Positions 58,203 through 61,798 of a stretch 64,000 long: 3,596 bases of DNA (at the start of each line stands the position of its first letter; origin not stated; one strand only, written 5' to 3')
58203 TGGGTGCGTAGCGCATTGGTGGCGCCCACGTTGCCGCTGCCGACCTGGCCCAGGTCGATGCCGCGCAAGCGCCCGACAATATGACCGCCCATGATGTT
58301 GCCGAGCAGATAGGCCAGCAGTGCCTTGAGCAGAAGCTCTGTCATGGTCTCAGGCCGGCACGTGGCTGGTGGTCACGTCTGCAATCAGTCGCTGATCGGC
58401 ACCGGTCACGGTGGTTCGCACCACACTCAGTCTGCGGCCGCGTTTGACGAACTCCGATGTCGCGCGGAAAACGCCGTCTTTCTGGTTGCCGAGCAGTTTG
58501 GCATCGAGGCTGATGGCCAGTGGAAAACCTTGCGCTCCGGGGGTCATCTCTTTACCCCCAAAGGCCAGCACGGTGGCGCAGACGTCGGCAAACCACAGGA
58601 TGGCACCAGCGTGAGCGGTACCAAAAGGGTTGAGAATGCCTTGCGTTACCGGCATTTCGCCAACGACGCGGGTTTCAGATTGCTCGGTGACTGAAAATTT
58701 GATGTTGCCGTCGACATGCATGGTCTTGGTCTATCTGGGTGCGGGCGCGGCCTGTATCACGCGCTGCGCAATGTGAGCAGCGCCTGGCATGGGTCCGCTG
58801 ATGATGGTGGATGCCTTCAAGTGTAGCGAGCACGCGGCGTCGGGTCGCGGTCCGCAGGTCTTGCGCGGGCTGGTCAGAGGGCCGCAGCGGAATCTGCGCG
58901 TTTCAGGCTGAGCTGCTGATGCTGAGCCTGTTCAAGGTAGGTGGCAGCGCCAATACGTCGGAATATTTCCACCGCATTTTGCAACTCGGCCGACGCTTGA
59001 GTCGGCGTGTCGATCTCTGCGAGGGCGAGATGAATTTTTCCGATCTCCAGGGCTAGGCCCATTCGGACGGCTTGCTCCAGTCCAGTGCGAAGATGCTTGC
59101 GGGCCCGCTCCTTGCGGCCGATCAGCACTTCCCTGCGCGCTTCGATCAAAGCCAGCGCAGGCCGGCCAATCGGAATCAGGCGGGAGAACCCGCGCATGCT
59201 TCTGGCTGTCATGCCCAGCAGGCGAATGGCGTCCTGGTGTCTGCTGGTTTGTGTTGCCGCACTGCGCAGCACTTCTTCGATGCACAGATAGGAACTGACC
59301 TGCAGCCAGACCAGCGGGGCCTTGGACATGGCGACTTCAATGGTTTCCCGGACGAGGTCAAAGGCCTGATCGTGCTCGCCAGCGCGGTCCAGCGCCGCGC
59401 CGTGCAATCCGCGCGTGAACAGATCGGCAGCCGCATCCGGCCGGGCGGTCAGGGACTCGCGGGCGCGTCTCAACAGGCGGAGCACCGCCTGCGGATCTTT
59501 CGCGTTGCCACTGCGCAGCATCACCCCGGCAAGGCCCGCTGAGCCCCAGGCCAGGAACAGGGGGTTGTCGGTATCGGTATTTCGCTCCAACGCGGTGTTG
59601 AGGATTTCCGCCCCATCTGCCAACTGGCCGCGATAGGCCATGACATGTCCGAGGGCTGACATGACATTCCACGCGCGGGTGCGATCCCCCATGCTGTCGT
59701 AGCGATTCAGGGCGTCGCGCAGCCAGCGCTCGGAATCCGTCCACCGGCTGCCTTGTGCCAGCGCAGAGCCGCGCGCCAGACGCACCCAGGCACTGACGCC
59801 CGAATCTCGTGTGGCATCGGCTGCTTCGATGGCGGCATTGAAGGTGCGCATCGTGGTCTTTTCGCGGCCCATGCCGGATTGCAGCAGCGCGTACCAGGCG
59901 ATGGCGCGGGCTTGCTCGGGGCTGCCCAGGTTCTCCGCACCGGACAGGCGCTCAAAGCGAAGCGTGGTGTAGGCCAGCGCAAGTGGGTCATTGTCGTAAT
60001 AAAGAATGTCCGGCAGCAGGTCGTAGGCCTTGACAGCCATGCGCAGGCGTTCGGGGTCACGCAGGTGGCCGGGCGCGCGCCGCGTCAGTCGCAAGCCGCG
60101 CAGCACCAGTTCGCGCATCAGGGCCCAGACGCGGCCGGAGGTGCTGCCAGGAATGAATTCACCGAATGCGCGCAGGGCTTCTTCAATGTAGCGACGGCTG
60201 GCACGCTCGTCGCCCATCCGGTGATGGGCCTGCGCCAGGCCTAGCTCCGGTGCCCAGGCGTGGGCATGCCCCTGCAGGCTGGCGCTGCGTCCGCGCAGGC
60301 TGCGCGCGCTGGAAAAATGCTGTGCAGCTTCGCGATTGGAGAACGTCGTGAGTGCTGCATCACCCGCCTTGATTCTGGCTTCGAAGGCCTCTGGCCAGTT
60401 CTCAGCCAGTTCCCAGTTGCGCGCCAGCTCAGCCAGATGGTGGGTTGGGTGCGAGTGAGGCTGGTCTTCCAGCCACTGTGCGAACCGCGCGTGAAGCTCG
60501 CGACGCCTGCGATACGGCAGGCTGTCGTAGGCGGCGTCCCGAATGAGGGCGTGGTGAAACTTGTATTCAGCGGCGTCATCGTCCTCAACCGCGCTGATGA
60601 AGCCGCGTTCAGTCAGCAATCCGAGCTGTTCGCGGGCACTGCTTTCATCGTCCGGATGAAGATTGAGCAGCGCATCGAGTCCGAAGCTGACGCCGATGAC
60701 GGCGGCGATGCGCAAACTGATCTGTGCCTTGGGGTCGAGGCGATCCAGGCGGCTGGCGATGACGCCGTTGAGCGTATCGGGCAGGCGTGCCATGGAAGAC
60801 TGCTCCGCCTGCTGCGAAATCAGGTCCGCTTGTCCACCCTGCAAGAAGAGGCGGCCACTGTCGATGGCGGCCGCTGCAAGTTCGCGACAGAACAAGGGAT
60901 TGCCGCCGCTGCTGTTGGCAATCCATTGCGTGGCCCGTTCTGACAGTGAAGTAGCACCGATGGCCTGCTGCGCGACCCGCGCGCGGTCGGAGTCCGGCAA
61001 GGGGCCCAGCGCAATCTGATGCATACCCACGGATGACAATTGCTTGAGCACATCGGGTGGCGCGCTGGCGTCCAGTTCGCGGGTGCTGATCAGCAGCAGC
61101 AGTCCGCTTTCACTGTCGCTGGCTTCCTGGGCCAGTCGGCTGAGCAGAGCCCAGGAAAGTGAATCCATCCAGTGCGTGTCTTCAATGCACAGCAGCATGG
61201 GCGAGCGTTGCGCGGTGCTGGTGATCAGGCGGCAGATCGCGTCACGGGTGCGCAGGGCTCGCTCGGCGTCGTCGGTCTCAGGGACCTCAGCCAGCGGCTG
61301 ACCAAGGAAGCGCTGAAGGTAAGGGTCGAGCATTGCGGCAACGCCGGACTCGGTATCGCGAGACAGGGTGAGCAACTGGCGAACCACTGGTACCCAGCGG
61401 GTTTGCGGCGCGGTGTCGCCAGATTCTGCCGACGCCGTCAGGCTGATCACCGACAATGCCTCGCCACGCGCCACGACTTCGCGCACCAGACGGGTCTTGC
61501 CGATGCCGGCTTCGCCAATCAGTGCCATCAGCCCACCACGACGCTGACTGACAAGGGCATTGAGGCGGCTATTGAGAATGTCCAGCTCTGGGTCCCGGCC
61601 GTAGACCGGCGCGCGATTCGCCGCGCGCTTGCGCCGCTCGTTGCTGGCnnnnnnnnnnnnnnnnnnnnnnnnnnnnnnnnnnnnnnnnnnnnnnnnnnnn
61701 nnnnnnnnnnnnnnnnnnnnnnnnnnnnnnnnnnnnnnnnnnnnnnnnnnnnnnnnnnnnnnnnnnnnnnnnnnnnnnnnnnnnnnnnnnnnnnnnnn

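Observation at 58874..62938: Full-length ADCY10-like cyclase-STAND-TPR protein: an NLR-like second-messenger generator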

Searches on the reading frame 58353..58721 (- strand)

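Call 33: search_protein_families(library=pfam, proteins=[window:58353-58721:-], max_evalue=0.001)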
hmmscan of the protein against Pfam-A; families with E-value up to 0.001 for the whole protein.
window:58353-58721:- (123 aa): 1 family
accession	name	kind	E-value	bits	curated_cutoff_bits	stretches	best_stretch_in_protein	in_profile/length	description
PF03061.28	4HBT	-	0.00018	22.2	20.6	1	33-113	1-78/79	Thioesterase superfamily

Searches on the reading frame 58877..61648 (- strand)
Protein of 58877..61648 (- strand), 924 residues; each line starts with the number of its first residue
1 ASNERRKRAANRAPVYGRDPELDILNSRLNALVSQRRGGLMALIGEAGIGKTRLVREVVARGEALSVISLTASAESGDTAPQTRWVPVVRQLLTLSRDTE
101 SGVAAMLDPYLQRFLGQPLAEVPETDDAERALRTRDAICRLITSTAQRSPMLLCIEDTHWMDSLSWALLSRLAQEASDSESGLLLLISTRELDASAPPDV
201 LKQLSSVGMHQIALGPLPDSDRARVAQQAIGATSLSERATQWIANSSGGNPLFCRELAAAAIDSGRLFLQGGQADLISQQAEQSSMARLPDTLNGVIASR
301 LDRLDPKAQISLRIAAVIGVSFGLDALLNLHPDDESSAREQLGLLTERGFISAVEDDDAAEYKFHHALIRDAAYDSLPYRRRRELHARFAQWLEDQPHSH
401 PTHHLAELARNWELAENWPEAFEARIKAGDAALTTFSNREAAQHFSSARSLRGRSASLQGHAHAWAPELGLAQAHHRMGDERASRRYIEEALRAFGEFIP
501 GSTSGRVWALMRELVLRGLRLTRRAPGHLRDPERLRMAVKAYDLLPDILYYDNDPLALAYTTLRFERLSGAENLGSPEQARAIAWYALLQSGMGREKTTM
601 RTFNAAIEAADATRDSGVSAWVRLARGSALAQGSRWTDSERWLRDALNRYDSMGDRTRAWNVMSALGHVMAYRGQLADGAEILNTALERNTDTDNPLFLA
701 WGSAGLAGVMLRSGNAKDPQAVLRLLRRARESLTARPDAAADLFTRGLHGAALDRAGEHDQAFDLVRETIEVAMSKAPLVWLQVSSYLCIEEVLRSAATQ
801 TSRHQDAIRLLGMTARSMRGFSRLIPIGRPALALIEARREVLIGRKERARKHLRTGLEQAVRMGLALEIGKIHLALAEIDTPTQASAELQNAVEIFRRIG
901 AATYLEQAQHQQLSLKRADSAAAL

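Call 41: search_solved_structures(query=A2, max_evalue=0.01)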
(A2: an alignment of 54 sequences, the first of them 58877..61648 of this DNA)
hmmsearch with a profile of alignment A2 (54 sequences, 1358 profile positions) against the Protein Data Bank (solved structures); distinct sequences matched with E-value up to 0.01: 130 (the best 60 are shown).
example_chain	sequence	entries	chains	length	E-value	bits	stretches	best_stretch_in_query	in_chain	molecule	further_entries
4clf_A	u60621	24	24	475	4.2e-89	303.1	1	10-433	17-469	ADENYLATE CYCLASE TYPE 10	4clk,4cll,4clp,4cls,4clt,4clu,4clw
4cm2_A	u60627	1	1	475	5.5e-89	302.7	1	10-433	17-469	ADENYLATE CYCLASE TYPE 10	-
4oya_A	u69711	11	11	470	8.8e-89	302.1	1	10-430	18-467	Adenylate cyclase type 10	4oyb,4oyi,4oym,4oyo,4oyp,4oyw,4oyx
4cm0_A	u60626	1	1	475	9e-89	302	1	10-433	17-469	SOLUBLE ADENYLYL CYCLASE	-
2w01_A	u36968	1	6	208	9.7e-32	113.1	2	319-427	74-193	ADENYLATE CYCLASE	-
6fht_A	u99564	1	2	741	7.8e-31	110.1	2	318-427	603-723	Bacteriophytochrome,Adenylate cyclase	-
3r5g_A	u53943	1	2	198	1e-28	103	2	341-431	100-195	CyaB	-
5x4t_A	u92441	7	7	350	9.1e-24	86.6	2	347-433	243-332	Photoactivated adenylyl cyclase | Family 3 adenylate cyclase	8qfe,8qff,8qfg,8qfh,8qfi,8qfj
9f1z_A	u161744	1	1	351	9.2e-24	86.6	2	347-433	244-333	Family 3 adenylate cyclase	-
5x4u_A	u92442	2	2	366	9.9e-24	86.5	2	347-433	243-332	Photoactivated adenylyl cyclase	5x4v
4yus_A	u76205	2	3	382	1.2e-23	86.3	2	346-433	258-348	Family 3 adenylate cyclase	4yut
9f1w_A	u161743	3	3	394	1.3e-23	86.1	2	346-433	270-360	Family 3 adenylate cyclase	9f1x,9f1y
1wc0_A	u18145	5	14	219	7.7e-22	80.3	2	39-131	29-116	ADENYLATE CYCLASE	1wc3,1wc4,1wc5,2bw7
1wc1_A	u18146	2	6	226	8.9e-22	80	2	39-131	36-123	ADENYLATE CYCLASE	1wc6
4p2m_A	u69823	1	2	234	1.6e-20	75.9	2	8-201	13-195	Adenylate cyclase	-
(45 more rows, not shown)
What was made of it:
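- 58877..60514 (-): TPR-like helical sensor region (aa 809-1354). The family profile hits PH0952, AfsR, LGN/Pins and designed TPRs (call 41).
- On sAC / ADCY10-type soluble adenylyl cyclase: A single profile stretch at E 4e-89 (call 41).
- On STAND NTPases (MalT/AAA_16 type): TPR profile hits in call 41.
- Checked: A 54-sequence profile hits sAC at E 4e-89 in one stretch, profile 10-433 to sAC 17-469 (call 41).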

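Call 42: predict_structure(alignment_id=A2)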
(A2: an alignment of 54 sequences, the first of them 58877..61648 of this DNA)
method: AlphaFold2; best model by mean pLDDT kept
length: 924 residues; sequences in the alignment: 54
mean_pLDDT: 92.3   pTM: 0.89
mean pLDDT of the five models: 92.3, 91.1, 90.7, 90.5, 89.3
residues with pLDDT >= 90: 761; 70-90: 124; 50-70: 30; < 50: 9
segments of 3 or more residues with pLDDT < 50: 1-9
pLDDT, mean of each block of 10 residues (from residue 1): 38 86 98 96 96 95 97 73 86 91 87 82 82 91 95 95 91 93 97 91 94 97 95 95 95 95 91 84 65 94 95 95 93 91 95 79 93 96 97 82 86 97 96 90 97 94 93 92 95 94 96 95 90 94 94 91 97 94 97 93 98 94 97 97 97 89 96 97 93 82 96 83 96 89 96 97 97 84 95 98 98 96 95 98 98 98 98 98 96 98 96 96 93
secondary structure, 60 per line:
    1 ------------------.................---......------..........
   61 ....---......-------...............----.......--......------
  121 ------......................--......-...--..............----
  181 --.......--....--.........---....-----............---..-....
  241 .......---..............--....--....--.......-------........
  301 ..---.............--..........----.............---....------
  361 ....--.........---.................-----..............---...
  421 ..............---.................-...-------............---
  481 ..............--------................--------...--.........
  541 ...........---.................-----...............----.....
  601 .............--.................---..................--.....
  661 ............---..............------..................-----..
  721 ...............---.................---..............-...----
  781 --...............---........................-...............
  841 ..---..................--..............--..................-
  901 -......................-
elements in order (helices of 4 or more, strands of 3 or more residues): H19-35 E39-44 H51-64 E68-73 H81-95 H100-106 H109-114 H127-148 E151-156 H163-176 E183-189 H192-195 H198-206 E210-213 H219-230 H237-247 H251-264 E267-270 E273-276 H279-285 H293-302 H306-318 E321-323 H324-330 H335-347 E351-354 E361-364 H367-375 H379-395 H401-414 H418-434 H438-454 H466-477 H481-494 H503-518 H532-551 H555-571 H577-591 H596-613 H616-632 H636-653 H656-672 H676-689 H696-713 H719-735 H739-755 H759-772 H783-797 H801-824 H826-842 H846-863 H866-879 H882-899 H902-923
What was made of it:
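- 58877..60514 (-): AF2 model is all-helical with pLDDT >90 (call 42).
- On LAL / MalT transcription regulators: The model is TPR helices to the last residue (call 42).
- Checked: The helical repeat region is aa 809-1354, about 546 aa (call 42).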

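Call 49: fold_search(model_id=the predicted structure, library=pdb)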
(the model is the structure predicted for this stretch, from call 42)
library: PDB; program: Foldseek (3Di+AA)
matches with E <= 10: 1680; with E <= 0.001: 243
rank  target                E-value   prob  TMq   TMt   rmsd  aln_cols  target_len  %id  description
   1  6mfv_A                2.7e-13  1.00  0.35  0.46  12.2       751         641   14  Crystal structure of the Signal Transduction ATPase with Numerous Domains (STAND) protein with a tetratricopeptide rep (released 2019-02-20)
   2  3sfz                  2.3e-07  1.00  0.30  0.25   7.9       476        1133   14  Crystal structure of full-length murine Apaf-1 (released 2011-08-24)
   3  9hvq_Q                2.4e-07  1.00  0.23  0.24  26.7       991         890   11  Structure of the transcribing Pol II-DSIF-PAF-SPT6-RECQL5 complex (released 2025-07-16)
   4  1z6t_B                2.7e-07  1.00  0.33  0.50   7.6       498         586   14  Structure of the apoptotic protease-activating factor 1 bound to ADP (released 2005-04-19)
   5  3j2t_A                3.4e-07  1.00  0.18  0.15  21.8       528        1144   14  An improved model of the human apoptosome (released 2013-04-10)
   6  1z6t_A                4.6e-07  1.00  0.33  0.51   7.5       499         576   14  Structure of the apoptotic protease-activating factor 1 bound to ADP (released 2005-04-19)
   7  3shf                  5.2e-07  1.00  0.31  0.26   7.6       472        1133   13  Crystal structure of the R265S mutant of full-length murine Apaf-1 (released 2011-08-24)
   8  1fnn_A                1.4e-06  1.00  0.21  0.46  17.6       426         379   14  CRYSTAL STRUCTURE OF CDC6P FROM PYROBACULUM AEROPHILUM (released 2000-10-04)
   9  9zjr                  1.4e-06  1.00  0.24  0.21  19.1       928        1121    9  Human sterile alpha motif domain-containing protein 9 (SAMD9), monomer (released 2026-02-25)
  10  9qlv_A                1.5e-06  1.00  0.18  0.20  15.8       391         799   17  Cryo-EM structure of Arabidopsis TIR-NLR WRR4A tetramer in complex with effector CCG40 (released 2026-04-08)
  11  5juy_A                1.8e-06  1.00  0.19  0.16  20.2       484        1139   14  Active human apoptosome with procaspase-9 (released 2016-10-19)
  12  8bbg_D                2.4e-06  1.00  0.26  0.20  26.6      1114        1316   11  Structure of the IFT-A complex; anterograde IFT-A train model (released 2022-12-21)
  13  9ria_C                2.8e-06  1.00  0.21  0.23  14.9       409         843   14  Cryo-EM structure of tomato NRC3-AVRcap1b complex (released 2025-07-23)
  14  6af0_A                2.8e-06  1.00  0.13  0.13  30.5       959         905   11  Structure of Ctr9, Paf1 and Cdc73 ternary complex from Myceliophthora thermophila (released 2018-09-19)
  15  4ui9_X                2.9e-06  1.00  0.30  0.48  11.2       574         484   16  Atomic structure of the human Anaphase-Promoting Complex (released 2015-06-17)
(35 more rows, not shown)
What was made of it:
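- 60515..61606 (-): STAND NTPase module (aa 445-808): nucleotide-binding domain, helical domain with GxP (GGNPLF, 678-683), and winged helix with FHH (794-796). Foldseek top hits are PH0952 (STAND-TPR), Apaf-1 and Cdc6/ORC (call 49).
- On STAND NTPases (MalT/AAA_16 type): The fold's best match is PH0952 (STAND-TPR), then Apaf-1 and Cdc6/ORC (call 49).
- AF2 model of aa 431-1354 has pLDDT 92.3, and its best fold hit is the STAND-TPR protein PH0952 (calls 42, 49).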
